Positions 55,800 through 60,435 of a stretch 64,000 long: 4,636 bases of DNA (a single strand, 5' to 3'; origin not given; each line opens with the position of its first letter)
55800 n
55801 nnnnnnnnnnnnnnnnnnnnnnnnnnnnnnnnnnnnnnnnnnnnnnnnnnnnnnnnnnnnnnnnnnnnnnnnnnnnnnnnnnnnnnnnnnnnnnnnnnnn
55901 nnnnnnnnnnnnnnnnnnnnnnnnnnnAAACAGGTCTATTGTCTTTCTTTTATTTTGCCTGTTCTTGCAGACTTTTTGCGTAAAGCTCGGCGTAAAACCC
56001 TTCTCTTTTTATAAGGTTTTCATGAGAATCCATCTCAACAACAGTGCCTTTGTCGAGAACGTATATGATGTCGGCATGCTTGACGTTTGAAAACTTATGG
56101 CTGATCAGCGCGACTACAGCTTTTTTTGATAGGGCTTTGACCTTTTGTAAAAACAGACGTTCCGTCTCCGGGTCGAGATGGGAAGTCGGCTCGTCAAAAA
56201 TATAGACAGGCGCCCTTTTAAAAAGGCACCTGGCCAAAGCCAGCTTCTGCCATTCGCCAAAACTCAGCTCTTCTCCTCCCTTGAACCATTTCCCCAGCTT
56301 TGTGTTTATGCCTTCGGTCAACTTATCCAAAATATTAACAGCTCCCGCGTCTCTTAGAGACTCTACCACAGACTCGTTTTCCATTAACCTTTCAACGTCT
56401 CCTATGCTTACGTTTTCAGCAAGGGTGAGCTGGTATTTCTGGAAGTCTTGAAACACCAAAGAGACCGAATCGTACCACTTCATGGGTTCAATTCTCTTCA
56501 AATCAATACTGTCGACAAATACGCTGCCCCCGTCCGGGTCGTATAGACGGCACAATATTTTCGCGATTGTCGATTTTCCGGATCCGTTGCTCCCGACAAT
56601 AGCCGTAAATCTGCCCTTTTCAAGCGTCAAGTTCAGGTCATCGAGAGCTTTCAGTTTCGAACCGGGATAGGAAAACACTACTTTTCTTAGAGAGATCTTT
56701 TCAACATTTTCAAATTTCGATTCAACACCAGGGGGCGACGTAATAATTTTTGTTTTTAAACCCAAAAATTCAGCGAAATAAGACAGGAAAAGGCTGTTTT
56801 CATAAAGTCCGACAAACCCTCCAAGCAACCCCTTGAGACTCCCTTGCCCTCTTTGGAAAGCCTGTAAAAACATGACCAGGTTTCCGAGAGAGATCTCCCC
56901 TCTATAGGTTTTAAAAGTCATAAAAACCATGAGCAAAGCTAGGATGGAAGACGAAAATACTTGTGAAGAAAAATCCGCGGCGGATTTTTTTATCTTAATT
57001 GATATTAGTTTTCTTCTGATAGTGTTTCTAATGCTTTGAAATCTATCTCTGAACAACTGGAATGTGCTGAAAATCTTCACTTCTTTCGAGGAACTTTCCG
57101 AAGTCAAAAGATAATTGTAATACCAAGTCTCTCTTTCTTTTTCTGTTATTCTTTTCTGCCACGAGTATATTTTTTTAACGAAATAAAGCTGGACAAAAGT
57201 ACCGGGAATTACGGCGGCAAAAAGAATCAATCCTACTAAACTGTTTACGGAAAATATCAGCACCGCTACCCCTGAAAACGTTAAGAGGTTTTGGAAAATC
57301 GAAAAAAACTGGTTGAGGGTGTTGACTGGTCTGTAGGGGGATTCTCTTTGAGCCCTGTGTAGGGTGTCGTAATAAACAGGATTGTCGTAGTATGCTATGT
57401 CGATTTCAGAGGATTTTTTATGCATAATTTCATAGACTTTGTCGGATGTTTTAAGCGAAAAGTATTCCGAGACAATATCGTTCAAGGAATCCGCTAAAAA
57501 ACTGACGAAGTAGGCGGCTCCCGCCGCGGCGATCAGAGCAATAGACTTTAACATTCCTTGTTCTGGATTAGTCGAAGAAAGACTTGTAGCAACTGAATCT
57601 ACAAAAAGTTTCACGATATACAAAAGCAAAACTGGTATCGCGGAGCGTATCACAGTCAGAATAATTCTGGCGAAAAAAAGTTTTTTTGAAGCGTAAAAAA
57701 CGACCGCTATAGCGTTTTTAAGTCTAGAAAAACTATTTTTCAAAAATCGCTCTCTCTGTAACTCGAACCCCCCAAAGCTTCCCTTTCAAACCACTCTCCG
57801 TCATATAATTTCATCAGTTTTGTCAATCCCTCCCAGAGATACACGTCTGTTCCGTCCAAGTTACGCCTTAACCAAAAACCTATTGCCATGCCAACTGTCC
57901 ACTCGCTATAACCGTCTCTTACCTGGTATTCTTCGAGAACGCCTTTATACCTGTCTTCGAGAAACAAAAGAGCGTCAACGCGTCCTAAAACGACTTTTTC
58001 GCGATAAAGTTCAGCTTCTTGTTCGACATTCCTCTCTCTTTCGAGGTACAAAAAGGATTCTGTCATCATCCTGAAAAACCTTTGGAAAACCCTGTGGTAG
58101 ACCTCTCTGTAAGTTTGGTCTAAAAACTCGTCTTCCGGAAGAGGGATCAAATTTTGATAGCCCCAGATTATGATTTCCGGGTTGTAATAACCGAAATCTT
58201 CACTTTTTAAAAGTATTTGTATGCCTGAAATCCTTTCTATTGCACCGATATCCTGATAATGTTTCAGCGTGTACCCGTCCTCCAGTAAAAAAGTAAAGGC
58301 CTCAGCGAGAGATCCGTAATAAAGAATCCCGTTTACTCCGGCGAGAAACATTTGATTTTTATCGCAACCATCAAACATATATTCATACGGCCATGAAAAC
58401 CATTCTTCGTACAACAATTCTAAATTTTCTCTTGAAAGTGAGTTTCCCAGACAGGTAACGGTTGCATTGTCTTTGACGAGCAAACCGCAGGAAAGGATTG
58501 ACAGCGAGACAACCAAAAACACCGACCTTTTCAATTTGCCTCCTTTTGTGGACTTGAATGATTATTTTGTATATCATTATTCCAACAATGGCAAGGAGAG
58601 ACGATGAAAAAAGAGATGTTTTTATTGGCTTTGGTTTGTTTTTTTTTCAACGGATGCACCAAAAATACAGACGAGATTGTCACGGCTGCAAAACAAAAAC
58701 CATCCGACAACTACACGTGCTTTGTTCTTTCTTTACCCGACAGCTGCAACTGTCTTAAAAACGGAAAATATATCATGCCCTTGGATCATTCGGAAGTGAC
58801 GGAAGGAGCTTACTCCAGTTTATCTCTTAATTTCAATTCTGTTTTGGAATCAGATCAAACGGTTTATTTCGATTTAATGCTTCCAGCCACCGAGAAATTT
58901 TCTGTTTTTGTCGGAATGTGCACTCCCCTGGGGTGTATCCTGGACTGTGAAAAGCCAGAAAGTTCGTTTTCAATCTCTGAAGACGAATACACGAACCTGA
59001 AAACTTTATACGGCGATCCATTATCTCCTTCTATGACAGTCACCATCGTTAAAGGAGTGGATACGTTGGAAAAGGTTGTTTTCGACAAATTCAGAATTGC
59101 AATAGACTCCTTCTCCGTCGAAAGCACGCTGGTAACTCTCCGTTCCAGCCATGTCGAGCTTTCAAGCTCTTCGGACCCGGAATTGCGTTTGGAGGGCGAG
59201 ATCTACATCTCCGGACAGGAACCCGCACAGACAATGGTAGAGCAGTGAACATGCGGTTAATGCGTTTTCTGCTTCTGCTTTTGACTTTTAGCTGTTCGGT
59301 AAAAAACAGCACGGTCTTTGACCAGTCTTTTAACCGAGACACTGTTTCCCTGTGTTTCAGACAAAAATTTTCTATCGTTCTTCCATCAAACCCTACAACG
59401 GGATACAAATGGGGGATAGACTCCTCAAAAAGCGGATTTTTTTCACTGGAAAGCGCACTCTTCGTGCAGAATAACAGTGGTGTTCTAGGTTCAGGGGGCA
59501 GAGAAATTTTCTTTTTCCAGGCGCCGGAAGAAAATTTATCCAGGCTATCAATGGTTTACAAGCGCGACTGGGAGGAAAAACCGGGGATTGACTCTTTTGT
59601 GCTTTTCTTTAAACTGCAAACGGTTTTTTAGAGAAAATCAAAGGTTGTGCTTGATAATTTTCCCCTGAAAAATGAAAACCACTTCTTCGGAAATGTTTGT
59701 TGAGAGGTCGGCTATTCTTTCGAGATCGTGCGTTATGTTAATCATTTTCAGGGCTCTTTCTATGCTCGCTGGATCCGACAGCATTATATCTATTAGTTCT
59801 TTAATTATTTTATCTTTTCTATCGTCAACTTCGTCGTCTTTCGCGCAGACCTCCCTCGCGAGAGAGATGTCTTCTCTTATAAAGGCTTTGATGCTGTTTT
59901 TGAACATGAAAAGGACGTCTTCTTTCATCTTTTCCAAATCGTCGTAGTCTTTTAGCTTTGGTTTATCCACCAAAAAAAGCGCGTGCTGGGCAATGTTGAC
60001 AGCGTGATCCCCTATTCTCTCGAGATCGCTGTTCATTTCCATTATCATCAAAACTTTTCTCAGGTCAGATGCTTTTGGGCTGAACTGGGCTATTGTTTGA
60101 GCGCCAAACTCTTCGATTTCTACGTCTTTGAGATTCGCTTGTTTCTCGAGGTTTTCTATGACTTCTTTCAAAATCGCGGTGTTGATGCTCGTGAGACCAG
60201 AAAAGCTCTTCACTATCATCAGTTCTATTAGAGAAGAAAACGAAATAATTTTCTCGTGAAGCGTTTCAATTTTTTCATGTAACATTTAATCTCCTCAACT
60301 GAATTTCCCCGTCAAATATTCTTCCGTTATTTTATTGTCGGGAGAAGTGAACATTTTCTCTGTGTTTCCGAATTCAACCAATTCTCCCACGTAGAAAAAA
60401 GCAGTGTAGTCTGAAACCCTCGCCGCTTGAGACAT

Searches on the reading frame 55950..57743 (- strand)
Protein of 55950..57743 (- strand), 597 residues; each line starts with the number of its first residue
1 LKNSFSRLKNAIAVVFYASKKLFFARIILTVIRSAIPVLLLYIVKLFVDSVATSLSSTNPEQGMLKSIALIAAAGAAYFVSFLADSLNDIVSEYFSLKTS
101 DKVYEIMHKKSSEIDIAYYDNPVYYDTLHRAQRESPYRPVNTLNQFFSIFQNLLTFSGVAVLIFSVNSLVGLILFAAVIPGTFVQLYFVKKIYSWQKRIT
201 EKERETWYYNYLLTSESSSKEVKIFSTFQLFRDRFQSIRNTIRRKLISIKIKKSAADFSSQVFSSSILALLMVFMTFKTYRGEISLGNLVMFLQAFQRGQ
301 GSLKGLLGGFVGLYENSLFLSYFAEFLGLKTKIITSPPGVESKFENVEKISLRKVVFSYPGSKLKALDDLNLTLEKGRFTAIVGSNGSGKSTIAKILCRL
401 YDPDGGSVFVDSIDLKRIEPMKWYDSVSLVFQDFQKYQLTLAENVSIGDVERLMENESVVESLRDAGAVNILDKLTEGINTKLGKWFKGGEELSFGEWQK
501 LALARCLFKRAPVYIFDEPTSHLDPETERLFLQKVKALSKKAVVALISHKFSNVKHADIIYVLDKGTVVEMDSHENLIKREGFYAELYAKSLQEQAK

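Call 19: search_protein_families(library=pfam, proteins=[window:55950-57743:-], max_evalue=0.001)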
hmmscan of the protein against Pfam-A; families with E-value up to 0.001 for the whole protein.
window:55950-57743:- (597 aa): 7 families
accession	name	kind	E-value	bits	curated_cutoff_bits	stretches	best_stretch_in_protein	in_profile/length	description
PF00005.33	ABC_tran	-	1.2e-28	100.9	25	1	367-521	1-137/137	ABC transporter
PF02463.25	SMC_N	-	2.2e-10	40.8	40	1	462-561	135-209/220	RecF/RecN/SMC N terminal domain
PF13304.12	AAA_21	-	5.5e-09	36.9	27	0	379-400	1-22/304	AAA domain, putative AbiEii toxin, Type IV TA system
PF00664.28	ABC_membrane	-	1.9e-08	34.8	28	1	145-296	118-267/274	ABC transporter transmembrane region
PF13476.12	AAA_23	-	0.00022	22.3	27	1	367-398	10-40/201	AAA domain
PF13175.12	AAA_15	-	0.00026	21.1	32.1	1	365-415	12-65/374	AAA ATPase domain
PF20720.3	nSTAND3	-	0.0004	20.5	27.2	0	366-407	6-47/155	Novel STAND NTPase 3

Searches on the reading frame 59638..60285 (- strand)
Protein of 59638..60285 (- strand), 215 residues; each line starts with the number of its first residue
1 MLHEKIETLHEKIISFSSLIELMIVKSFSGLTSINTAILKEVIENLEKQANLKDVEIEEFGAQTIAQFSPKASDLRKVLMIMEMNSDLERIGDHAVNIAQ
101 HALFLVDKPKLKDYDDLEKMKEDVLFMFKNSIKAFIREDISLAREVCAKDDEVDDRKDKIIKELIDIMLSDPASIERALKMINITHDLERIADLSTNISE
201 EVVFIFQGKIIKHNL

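Call 20: search_protein_families(library=ncbifam, proteins=[window:59638-60285:-], max_evalue=0.001)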
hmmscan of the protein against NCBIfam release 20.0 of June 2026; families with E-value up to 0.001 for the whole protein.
window:59638-60285:- (215 aa): 2 families
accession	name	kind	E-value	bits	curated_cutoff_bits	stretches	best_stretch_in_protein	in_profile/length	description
TIGR02135.1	phoU_full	equivalog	3.8e-48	163.9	130.25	1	2-211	3-212/212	phosphate signaling complex protein PhoU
NF008332.0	PRK11115.1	equivalog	7.3e-33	114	342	1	4-213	16-224/239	phosphate signaling complex protein PhoU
